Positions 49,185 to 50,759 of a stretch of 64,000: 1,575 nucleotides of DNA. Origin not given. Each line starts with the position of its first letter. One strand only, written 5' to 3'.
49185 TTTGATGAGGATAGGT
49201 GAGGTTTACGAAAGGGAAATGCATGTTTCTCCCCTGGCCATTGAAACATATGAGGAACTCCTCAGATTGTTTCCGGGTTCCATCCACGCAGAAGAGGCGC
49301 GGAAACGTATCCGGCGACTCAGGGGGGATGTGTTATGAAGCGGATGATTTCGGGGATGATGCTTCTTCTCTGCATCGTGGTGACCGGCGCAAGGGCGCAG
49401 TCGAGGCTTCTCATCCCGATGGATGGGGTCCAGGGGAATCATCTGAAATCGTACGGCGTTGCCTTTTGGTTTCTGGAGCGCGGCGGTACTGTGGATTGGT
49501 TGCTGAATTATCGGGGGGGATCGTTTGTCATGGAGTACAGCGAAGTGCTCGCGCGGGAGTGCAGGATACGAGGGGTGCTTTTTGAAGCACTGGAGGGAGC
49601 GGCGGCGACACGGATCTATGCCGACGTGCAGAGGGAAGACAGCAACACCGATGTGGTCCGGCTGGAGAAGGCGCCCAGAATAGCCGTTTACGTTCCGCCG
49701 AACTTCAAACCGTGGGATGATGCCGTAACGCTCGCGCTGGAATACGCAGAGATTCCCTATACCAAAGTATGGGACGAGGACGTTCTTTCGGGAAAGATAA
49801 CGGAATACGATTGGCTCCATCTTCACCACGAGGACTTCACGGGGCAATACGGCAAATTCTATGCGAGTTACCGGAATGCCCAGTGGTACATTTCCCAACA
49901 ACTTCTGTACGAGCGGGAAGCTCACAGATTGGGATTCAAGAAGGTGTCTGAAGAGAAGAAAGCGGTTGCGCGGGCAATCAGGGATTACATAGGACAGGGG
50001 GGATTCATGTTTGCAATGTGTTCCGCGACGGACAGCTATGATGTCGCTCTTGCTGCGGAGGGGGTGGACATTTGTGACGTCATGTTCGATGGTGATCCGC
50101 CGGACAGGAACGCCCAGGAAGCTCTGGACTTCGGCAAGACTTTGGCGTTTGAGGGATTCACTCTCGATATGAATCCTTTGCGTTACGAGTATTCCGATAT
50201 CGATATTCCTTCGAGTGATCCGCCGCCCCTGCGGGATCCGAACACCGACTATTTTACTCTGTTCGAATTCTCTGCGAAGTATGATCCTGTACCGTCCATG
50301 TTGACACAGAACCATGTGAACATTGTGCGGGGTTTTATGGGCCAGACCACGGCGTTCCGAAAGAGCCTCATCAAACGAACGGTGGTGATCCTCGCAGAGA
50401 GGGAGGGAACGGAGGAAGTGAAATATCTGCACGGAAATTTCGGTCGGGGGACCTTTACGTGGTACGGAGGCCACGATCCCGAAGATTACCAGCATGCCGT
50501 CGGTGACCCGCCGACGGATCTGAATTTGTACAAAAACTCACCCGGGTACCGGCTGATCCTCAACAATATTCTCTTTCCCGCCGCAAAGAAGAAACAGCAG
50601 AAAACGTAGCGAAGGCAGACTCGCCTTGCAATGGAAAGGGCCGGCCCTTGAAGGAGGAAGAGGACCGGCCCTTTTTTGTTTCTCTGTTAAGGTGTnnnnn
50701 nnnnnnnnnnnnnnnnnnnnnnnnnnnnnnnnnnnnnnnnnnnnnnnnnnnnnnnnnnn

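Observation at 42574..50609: Co-directional envelope-modification-like cluster: L,D-transpeptidase, GNAT, SAM-MTase, GT87/DUF2029, GT-C-like/TPR, TPR protein, secreted Cys protein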

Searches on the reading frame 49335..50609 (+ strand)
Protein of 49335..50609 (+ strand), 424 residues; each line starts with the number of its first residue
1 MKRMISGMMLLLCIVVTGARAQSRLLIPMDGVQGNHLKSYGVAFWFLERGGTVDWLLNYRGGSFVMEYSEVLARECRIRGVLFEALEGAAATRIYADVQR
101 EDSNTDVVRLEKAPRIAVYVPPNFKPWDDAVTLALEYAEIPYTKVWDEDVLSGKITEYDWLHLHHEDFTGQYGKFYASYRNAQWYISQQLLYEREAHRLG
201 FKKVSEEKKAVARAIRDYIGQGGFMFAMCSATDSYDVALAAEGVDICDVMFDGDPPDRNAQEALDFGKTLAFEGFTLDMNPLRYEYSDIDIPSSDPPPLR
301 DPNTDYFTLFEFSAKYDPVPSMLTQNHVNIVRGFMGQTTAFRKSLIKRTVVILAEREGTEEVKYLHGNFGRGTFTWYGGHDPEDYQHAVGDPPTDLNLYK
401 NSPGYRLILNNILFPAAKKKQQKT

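Call 4: search_protein_families(library=pfam, proteins=[window:49335-50609:+], max_evalue=0.01)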
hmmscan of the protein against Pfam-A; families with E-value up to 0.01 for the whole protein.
window:49335-50609:+ (424 aa): 0 families

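Call 5: search_protein_families(library=ncbifam, proteins=[window:49335-50609:+], max_evalue=0.01)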
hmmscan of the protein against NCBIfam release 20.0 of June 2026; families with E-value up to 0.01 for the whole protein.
window:49335-50609:+ (424 aa): 0 families

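Call 11: search_solved_structures(query=window:49335-50609:+, max_evalue=1)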
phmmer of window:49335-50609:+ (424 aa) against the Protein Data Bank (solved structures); distinct sequences matched with E-value up to 1: 0.

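Call 12: find_homologous_proteins(query=window:49335-50609:+)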
Query window:49335-50609:+ (424 aa): 8000 proteins with E <= 0.001 among 8000 candidates; the best 120 are listed.
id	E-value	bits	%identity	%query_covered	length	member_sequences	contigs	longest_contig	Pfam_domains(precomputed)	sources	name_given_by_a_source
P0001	2.0e-278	941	94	100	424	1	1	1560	-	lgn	-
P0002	2.5e-261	885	89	97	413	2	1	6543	-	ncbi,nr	ncbi:MAG: asparagine synthetase B [Ignavibacteriales bacterium]|nr:asparagine synthetase B [Ignaviba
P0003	1.2e-256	869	85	100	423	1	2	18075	-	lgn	-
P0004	1.7e-254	862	85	100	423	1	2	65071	-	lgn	-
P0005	8.6e-253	857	85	98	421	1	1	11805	-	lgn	-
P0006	1.1e-250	850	84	99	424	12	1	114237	-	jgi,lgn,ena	-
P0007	1.2e-250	849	84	99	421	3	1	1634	-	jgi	jgi:hypothetical protein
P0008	1.6e-250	849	84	100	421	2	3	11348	-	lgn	-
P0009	9.2e-250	847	84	99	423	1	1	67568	-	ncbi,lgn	ncbi:MAG: asparagine synthetase B [Bacteroidota bacterium]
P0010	1.9e-249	846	85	95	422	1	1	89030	-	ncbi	-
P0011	8.7e-249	843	84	99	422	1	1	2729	-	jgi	jgi:hypothetical protein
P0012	2.1e-248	842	82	100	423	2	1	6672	-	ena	-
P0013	4.4e-248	841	83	98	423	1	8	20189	-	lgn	-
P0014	5.7e-248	841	83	98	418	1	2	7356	-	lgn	-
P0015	1.5e-247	839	83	98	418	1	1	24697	-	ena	-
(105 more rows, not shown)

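Call 14: find_related_loci(query=A1, collection=genome_contigs, flank=10000)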
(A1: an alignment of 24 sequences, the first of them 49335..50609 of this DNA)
Query A1 (424 aa) in genome_contigs; peptide patterns used: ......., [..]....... (x = any residue, [..] = any of these).
600 stretches matched a pattern (row limit reached: there are more); 599 encode a relative of the query (tblastn E <= 1e-3); the best 80 are kept; 80 distinct loci.
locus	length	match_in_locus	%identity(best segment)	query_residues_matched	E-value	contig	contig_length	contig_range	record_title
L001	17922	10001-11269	82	2-424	0e+0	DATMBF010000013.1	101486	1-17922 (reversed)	MAG TPA_asm: Bacteroidota bacterium isolate SMAG_U13346 k141_86801, whole genome shotgun sequence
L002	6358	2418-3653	80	13-424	0e+0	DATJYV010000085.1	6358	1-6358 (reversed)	MAG TPA_asm: Bacteroidota bacterium isolate SMAG_U15161 k141_1535303, whole genome shotgun sequence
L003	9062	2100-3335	79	6-417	0e+0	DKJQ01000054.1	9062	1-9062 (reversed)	MAG TPA_asm: Ignavibacteria bacterium UBA6688 UBA6688_contig_3380, whole genome shotgun sequence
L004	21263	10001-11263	81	4-424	0e+0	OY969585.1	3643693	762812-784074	MAG: Ignavibacteriota bacterium isolate MFD03726.bin.c.11 genome assembly, chromosome: 1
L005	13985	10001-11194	83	27-424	0e+0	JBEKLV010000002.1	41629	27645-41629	MAG: Bacteroidota bacterium isolate SPRUCE 379 SPRUCE_379_2, whole genome shotgun sequence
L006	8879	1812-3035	74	17-424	0e+0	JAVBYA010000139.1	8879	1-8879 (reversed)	MAG: Bacteroidota bacterium isolate GS21 3647, whole genome shotgun sequence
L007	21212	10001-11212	75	21-424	0e+0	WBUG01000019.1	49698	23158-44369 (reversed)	MAG: Bacteroidetes bacterium isolate SB10 contig_424, whole genome shotgun sequence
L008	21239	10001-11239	70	12-424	0e+0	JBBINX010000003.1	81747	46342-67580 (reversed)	MAG: Ignavibacteriales bacterium isolate PGF172224_bin_266 NODE_111_length_81747_cov_6.120048, whole genome shotgun sequ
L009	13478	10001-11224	71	8-415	0e+0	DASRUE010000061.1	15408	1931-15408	MAG TPA_asm: Bacteroidota bacterium isolate SMAG_U7886 k141_814095, whole genome shotgun sequence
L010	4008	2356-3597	71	4-417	0e+0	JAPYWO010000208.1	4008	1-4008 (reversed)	MAG: Candidatus Thermokryptus sp. isolate RSWP10 scaffold_4733_c1, whole genome shotgun sequence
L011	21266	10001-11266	75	1-424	0e+0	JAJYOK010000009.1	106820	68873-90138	MAG: Bacteroidetes bacterium isolate DBS2-5.bin33 NODE_84_length_106820_cov_10.788515, whole genome shotgun sequence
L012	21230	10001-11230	66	8-424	0e+0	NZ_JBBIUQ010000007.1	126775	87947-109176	MAG: Ignavibacterium sp. isolate EPF170215_bin_57 NODE_109_length_126775_cov_11.818, whole genome shotgun sequence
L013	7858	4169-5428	65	2-424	0e+0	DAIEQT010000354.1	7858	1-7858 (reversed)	MAG TPA_asm: Ignavibacteria bacterium isolate clean1192 k141_445944, whole genome shotgun sequence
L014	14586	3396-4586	68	18-417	0e+0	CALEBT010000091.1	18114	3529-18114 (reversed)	MAG: uncultured Ignavibacterium sp. isolate R1_Bin_METABAT__118_sub_1 genome assembly, contig: c_000001896853, whole gen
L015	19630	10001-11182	70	21-417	0e+0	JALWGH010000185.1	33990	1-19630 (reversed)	MAG: Melioribacteraceae bacterium isolate T11_metabat2_scaf2bin.156 T11_NODE_329_length_33990_cov_2.400673, whole genome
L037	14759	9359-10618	61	3-424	0e+0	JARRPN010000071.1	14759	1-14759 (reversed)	MAG: Calditrichaceae bacterium isolate Spart_177_MAG scaffold_5732, whole genome shotgun sequence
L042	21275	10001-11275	61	8-424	3e-180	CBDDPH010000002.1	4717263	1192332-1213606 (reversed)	MAG: Candidatus Latescibacterota bacterium isolate fcaf43fe-a799-4ace-af36-b323ac78cc8e genome assembly, contig: contig_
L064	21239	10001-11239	59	9-424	2e-172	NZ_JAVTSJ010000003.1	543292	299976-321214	Pedobacter aquatilis strain MADA_852 contig_0003, whole genome shotgun sequence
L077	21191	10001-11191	61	25-424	1e-168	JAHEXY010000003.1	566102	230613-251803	MAG: Bacteroidetes bacterium isolate nzgw115 NODE_7_length_566103_cov_9.803925, whole genome shotgun sequence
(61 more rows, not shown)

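Call 28: search_protein_families(library=pfam, proteins=[L042:4056-4718:+, L042:4838-8122:+, L042:8091-9926:+, L037:10632-11030:+, L001:7248-8585:+, L001:8582-9994:+, L077:8350-9894:+, L004:8681-9922:+], max_evalue=0.01)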
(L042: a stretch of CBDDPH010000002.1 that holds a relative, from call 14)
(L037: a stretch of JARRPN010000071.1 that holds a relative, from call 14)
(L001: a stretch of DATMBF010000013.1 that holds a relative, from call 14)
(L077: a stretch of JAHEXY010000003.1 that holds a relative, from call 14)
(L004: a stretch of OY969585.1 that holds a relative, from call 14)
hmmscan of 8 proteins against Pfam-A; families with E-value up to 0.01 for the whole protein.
L042:4056-4718:+ (220 aa): 1 family
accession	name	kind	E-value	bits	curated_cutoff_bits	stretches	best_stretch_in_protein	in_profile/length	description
PF13709.12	DUF4159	-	1.3e-61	208.1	25.9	1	27-218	1-202/202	Domain of unknown function (DUF4159)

L042:4838-8122:+ (1094 aa): 3 families
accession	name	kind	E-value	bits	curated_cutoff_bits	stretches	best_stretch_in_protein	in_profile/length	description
PF13779.11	DUF4175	-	2.2e-08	33.1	27.3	1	259-918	170-761/825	Domain of unknown function (DUF4175)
PF15541.11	Ntox4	-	0.003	18.3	25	0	883-979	9-104/109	Bacterial toxin 4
PF13545.12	HTH_Crp_2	-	0.0032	17.8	27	0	553-586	22-56/70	Crp-like helix-turn-helix domain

L042:8091-9926:+ (611 aa): 20 families
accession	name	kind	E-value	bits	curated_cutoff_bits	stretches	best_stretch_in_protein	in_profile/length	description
PF13428.12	TPR_14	-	1.1e-25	87.9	23.5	1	309-346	2-39/44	Tetratricopeptide repeat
PF13174.12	TPR_6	-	3e-25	87.5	26.3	1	310-340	2-32/33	Tetratricopeptide repeat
PF14559.12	TPR_19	-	1e-22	80.6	25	3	394-453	2-58/68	Tetratricopeptide repeat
PF24575.1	TPR_Slam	-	6.3e-16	59.1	35.2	1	55-126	28-101/104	Surface lipoprotein assembly modifier, N-terminal TPR repeats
PF13432.12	TPR_16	-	7.4e-16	58.7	32.7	2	276-327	2-50/65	Tetratricopeptide repeat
PF07719.23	TPR_2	-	7.9e-11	41.7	27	0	308-340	1-33/34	Tetratricopeptide repeat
PF13424.12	TPR_12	-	8.8e-09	35.9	30.1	2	515-576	5-70/77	Tetratricopeptide repeat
PF25062.1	ARM_TT21_N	-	1e-08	35.6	40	1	366-545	44-200/222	Tetratricopeptide repeat protein 21 N-terminal ARM repeat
PF07721.20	TPR_4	-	1.3e-08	35.1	27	0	308-330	1-23/26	Tetratricopeptide repeat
PF09976.15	TPR_21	-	1.7e-07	31.6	25.5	1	358-491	51-180/193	Tetratricopeptide repeat-like domain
PF00515.34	TPR_1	-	4.1e-07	30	27.8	0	520-545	8-33/34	Tetratricopeptide repeat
PF23914.1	TPR_CcmH_CycH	-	5.1e-07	30.1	42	0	312-376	71-136/158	Cytochrome c-type biogenesis protein H TPR domain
PF13525.12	YfiO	-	4.7e-06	27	25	1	273-372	7-116/203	Outer membrane lipoprotein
PF12895.13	ANAPC3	-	6.9e-06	26.7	27.2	0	53-127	4-77/82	Anaphase-promoting complex, cyclosome, subunit 3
PF13181.12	TPR_8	-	7.4e-06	26.2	25.7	0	518-544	6-32/34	Tetratricopeptide repeat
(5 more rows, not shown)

L037:10632-11030:+ (132 aa): 1 family
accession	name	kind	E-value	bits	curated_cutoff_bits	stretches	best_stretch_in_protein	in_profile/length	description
PF01894.22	UPF0047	-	1.6e-43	148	27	1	16-127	1-116/117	Uncharacterised protein family UPF0047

L001:7248-8585:+ (445 aa): 2 families
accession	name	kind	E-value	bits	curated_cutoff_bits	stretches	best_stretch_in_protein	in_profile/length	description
PF05193.26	Peptidase_M16_C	-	1.1e-35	123.6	23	1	187-364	1-180/181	Peptidase M16 inactive domain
PF00675.25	Peptidase_M16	-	8e-24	84.7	22.3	1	34-179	2-146/149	Insulinase (Peptidase family M16)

L001:8582-9994:+ (470 aa): 2 families
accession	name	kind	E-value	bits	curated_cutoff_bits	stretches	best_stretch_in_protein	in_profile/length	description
PF05193.26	Peptidase_M16_C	-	8.7e-34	117.4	23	1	202-379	1-180/181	Peptidase M16 inactive domain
PF00675.25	Peptidase_M16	-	6e-18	65.6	22.3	1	55-196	7-148/149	Insulinase (Peptidase family M16)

L077:8350-9894:+ (514 aa): 6 families
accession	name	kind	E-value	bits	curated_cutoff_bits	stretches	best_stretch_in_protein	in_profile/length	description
PF03796.21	DnaB_C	-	3.8e-110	367.7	27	1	206-467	1-255/255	DnaB-like helicase C terminal domain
PF00772.26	DnaB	-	8.5e-34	116.1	23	1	31-131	2-102/103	DnaB-like helicase N terminal domain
PF13481.12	AAA_25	-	1.7e-13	51.1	27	1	210-383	18-189/195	AAA domain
PF20307.4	divDNAB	-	0.00031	20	26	0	327-385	192-251/356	Divergent DnaB-like ATPase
PF06745.19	ATPase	-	0.0018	18.1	26.6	1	209-346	3-131/231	KaiC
PF13401.12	AAA_22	-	0.0088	16.8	27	0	226-340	7-121/130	AAA domain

L004:8681-9922:+ (413 aa): 2 families
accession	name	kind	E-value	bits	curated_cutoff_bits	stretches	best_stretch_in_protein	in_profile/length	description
PF01435.24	Peptidase_M48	-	5.7e-33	114.7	20.3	1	176-398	4-183/186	Peptidase family M48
PF05569.17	Peptidase_M56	-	0.00023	20.9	31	1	138-254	100-213/296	BlaR1 peptidase M56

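Call 45: predict_structure(alignment_id=A1)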
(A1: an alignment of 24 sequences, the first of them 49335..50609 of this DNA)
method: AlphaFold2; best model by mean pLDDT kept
length: 424 residues; sequences in the alignment: 24
mean_pLDDT: 39.8   pTM: 0.34
mean pLDDT of the five models: 39.8, 39.2, 38.3, 38.3, 35.4
residues with pLDDT >= 90: 0; 70-90: 31; 50-70: 84; < 50: 309
segments of 3 or more residues with pLDDT < 50: 18-23, 28-68, 98-113, 137-139, 165-203, 227-424
pLDDT, mean of each block of 10 residues (from residue 1): 76 60 49 42 40 39 40 50 58 53 33 58 55 53 78 76 49 31 40 42 55 61 48 37 34 31 31 23 23 26 25 24 23 22 21 23 24 23 28 26 23 23 23
secondary structure, 60 per line:
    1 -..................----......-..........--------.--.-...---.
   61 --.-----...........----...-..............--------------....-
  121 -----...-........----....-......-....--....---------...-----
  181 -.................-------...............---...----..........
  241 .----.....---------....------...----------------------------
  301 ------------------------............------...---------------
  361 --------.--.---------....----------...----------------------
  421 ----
elements in order: H2-19 E24-29 H31-40 E54-56 H69-79 E84-86 H88-101 E116-119 H130-137 E142-145 H147-152 H154-157 E160-163 H182-198 H206-220 E224-226 H231-241 H246-250 H260-263 H325-336 H382-385

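Call 61: search_protein_representatives(alignment_id=A1)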
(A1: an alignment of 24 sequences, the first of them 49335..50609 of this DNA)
Query: 24 sequences, 423 profile positions. Proteins with E-value up to 0.001 (for the whole library): 1724; up to 1e-10: 1198; up to 1e-30: 290. The best 150 are listed.
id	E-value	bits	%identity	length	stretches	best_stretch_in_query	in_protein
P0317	2.2e-149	514.2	-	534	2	4-368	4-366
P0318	1.1e-141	488.7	-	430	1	7-423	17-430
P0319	8.6e-137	472.7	-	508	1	7-423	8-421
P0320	9.2e-136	469.3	-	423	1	8-423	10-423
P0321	9.2e-130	449.5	-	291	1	130-423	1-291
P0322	4.8e-129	447.1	-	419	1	5-423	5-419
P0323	7.3e-128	443.2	-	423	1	7-423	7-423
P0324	2.9e-124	431.4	-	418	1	5-413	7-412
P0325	6.6e-124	430.2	-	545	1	8-420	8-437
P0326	2.7e-123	428.2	-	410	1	11-423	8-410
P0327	5.4e-123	427.2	-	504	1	9-419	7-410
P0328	6.8e-120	417.0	-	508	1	18-420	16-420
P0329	6.3e-116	403.9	-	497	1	10-420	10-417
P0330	6.4e-115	400.6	-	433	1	6-417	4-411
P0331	7.1e-113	393.9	-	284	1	67-347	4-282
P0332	3.9e-110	384.8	-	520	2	14-189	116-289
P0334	5.2e-104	364.7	-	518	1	9-416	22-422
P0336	2.0e-102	359.5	-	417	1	14-423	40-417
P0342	1.1e-90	320.7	-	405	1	28-412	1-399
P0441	4.1e-45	170.6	-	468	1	105-332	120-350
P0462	2.2e-42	161.6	-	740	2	338-420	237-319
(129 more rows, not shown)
